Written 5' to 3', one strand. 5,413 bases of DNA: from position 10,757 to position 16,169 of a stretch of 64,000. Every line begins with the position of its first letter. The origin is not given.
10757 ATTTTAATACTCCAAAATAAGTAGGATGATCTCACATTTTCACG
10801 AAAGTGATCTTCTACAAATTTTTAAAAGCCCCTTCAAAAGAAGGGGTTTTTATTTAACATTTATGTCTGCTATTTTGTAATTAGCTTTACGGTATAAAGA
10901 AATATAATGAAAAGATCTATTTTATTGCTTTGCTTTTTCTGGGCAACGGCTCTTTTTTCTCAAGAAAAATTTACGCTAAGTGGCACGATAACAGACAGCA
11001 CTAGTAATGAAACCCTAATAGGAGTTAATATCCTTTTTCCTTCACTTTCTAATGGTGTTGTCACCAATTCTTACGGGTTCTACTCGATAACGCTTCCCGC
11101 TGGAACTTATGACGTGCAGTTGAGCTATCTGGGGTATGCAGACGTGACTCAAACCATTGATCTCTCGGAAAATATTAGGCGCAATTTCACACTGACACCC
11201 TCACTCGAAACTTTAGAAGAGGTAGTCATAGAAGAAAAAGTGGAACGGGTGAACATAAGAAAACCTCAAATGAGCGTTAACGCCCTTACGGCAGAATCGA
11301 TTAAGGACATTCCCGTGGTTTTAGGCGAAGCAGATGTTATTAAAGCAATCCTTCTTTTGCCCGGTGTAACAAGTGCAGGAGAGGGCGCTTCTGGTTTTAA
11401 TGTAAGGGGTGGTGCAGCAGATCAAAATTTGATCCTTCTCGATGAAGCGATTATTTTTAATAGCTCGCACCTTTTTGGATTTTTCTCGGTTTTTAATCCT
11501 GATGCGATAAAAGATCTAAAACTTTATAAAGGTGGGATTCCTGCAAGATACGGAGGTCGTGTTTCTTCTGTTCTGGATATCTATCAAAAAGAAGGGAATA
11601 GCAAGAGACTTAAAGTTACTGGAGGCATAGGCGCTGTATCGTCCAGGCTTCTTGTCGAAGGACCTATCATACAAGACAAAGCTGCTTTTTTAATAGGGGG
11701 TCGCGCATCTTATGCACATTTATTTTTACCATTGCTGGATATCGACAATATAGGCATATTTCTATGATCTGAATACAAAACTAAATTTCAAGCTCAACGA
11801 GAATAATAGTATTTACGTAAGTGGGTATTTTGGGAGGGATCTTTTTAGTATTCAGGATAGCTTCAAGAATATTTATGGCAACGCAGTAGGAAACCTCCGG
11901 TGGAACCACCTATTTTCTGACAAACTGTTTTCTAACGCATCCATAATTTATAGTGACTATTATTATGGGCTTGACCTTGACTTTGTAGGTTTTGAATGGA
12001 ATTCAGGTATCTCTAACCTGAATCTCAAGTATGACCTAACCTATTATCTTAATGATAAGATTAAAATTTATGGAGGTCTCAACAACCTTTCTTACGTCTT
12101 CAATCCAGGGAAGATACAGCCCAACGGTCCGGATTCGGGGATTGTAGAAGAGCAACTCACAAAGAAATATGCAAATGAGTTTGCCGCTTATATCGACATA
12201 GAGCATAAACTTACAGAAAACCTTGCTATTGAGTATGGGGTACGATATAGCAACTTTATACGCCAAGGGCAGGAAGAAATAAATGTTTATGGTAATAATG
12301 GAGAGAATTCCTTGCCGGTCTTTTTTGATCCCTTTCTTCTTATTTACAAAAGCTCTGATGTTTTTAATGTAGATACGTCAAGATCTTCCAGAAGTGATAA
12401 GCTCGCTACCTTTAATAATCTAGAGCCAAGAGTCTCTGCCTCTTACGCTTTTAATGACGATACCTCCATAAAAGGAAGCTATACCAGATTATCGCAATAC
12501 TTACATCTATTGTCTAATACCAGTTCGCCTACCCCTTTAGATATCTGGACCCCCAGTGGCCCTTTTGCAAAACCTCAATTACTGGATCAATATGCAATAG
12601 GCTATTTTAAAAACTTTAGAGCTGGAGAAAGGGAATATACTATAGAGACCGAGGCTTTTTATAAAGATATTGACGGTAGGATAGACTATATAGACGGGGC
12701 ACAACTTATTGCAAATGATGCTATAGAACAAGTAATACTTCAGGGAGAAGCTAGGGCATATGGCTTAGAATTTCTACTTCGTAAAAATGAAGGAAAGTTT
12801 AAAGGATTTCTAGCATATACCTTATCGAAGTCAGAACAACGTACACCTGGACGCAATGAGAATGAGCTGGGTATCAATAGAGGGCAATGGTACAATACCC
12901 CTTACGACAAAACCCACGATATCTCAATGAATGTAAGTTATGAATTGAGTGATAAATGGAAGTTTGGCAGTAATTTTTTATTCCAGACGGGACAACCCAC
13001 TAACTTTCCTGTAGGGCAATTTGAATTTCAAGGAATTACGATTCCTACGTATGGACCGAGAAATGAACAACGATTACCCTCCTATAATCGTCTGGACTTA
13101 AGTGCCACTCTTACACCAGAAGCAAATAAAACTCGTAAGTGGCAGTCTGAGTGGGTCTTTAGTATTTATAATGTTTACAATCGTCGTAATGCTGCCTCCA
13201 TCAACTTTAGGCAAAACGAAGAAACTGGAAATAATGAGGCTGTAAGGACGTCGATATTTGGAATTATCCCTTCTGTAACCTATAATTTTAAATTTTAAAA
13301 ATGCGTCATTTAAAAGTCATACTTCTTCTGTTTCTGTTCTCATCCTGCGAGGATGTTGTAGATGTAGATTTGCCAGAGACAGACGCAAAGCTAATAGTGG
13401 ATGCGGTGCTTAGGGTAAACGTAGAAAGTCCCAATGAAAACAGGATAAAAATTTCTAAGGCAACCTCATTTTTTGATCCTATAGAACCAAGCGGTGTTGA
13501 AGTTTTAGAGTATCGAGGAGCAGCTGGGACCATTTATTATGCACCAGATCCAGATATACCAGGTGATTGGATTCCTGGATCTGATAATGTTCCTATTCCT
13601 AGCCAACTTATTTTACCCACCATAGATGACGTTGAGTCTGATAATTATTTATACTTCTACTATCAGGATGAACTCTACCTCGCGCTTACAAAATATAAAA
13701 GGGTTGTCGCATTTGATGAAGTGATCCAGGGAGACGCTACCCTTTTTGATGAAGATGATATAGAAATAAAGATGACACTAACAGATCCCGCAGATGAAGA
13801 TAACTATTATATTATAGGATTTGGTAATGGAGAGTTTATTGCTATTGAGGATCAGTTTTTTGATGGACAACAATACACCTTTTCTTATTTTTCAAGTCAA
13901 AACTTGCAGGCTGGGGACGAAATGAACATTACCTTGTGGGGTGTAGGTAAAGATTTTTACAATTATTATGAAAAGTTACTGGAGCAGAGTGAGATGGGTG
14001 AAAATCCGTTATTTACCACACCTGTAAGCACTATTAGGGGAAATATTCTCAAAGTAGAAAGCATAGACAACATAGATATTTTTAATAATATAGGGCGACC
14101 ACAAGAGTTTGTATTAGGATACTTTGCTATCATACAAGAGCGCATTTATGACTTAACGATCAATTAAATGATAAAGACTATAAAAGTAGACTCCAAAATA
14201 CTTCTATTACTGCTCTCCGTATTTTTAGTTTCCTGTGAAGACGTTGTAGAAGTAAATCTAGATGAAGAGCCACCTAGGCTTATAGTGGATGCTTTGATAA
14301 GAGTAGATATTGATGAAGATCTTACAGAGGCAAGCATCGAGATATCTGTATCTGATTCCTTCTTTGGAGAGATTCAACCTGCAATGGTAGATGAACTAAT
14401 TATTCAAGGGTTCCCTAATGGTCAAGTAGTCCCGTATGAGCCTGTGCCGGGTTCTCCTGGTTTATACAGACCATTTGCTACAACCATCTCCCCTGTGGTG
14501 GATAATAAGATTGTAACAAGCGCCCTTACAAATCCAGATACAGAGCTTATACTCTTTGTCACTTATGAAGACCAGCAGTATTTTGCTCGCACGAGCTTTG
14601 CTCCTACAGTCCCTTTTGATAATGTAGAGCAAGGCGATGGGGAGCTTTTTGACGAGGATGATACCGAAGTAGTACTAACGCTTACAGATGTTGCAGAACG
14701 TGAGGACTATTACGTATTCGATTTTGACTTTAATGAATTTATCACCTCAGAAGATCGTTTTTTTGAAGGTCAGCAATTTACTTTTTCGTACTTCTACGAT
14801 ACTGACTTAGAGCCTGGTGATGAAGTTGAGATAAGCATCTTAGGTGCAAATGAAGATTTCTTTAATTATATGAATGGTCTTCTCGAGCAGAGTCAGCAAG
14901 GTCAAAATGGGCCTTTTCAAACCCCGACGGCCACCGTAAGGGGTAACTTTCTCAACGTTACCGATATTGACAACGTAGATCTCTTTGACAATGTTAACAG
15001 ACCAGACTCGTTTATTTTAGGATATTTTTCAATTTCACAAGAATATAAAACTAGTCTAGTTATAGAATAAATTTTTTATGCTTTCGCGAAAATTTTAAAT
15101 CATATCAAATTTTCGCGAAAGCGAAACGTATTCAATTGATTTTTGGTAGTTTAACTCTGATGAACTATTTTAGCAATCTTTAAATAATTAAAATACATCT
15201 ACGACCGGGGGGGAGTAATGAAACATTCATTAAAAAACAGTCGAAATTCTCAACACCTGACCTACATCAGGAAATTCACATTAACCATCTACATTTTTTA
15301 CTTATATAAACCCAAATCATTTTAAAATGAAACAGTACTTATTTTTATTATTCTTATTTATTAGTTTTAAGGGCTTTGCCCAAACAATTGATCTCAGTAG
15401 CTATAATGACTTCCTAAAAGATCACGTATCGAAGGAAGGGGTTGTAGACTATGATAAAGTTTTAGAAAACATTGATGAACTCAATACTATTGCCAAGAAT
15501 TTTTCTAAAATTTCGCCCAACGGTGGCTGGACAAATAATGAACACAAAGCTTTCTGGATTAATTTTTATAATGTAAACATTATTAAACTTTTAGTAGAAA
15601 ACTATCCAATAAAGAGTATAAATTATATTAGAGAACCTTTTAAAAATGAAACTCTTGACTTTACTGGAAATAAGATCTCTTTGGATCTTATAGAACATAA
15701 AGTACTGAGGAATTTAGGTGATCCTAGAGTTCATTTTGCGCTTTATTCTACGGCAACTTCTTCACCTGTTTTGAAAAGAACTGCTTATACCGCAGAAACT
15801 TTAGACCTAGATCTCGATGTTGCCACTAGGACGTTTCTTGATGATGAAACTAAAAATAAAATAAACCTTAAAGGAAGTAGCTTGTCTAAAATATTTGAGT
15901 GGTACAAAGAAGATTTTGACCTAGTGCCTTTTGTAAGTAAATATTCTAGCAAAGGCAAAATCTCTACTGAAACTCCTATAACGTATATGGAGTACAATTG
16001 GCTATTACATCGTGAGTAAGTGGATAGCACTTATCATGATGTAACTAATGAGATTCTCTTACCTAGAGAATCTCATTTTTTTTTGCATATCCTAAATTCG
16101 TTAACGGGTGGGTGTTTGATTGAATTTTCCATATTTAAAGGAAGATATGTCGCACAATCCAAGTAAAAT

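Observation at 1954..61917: Hyper-abundant palindrome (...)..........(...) in spacers and, in all three frames, inside intact genes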

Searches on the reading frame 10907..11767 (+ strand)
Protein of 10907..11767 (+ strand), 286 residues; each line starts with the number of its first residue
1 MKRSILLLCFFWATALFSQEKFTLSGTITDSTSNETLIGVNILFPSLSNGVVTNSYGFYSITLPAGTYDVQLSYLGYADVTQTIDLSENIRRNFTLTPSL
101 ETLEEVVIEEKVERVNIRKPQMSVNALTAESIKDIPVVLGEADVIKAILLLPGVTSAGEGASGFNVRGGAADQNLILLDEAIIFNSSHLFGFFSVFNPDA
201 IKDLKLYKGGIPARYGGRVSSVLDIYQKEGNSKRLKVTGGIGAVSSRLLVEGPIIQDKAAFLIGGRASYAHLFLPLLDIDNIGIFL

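Call 57: search_protein_families(library=pfam, proteins=[window:10907-11767:+], max_evalue=0.00001)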
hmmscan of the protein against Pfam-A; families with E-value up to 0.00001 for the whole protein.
window:10907-11767:+ (286 aa): 3 families
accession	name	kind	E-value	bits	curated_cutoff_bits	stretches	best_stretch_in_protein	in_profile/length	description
PF13715.12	CarbopepD_reg_2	-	1.7e-19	70.1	32.2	1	24-108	1-88/88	CarboxypepD_reg-like domain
PF13620.12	CarboxypepD_reg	-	2.5e-12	47.4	32.3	1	23-96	1-81/82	Carboxypeptidase regulatory-like domain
PF07715.20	Plug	-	5e-10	40.3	23.9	1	118-218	3-102/107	TonB-dependent Receptor Plug Domain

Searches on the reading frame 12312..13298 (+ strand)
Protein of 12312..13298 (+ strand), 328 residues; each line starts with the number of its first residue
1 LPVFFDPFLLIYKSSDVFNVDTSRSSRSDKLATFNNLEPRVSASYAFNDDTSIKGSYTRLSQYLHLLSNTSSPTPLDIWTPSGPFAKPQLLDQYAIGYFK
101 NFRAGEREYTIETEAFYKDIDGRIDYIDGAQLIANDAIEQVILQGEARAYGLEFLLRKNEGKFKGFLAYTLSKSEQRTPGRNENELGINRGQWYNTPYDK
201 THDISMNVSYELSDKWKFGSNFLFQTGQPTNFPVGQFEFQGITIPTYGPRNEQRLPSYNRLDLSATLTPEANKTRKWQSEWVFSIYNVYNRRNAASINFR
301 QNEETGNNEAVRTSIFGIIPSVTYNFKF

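Call 57: search_protein_families(library=pfam, proteins=[window:12312-13298:+], max_evalue=0.00001)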
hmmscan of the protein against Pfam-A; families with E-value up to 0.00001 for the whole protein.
window:12312-13298:+ (328 aa): 1 family
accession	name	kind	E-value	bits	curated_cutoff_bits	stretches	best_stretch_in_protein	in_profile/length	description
PF00593.30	TonB_dep_Rec_b-barrel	-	4.6e-13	50.3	27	1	22-287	203-435/436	TonB dependent receptor-like, beta-barrel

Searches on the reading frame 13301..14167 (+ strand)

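Call 57: search_protein_families(library=pfam, proteins=[window:13301-14167:+], max_evalue=0.00001)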
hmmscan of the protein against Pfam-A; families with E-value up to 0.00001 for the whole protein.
window:13301-14167:+ (288 aa): 1 family
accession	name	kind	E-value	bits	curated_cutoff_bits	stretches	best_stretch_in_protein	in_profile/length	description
PF14054.11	DUF4249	-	1.2e-09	38.5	28.5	1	149-280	126-265/269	Domain of unknown function (DUF4249)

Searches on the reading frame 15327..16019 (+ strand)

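Call 58: search_protein_families(library=pfam, proteins=[window:15327-16019:+], max_evalue=0.00001)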
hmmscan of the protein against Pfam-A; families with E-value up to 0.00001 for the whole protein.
window:15327-16019:+ (230 aa): 1 family
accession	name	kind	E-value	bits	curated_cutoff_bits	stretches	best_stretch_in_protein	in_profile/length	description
PF04784.19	DUF547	-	1.5e-21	77.1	27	1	68-171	4-125/125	Protein of unknown function, DUF547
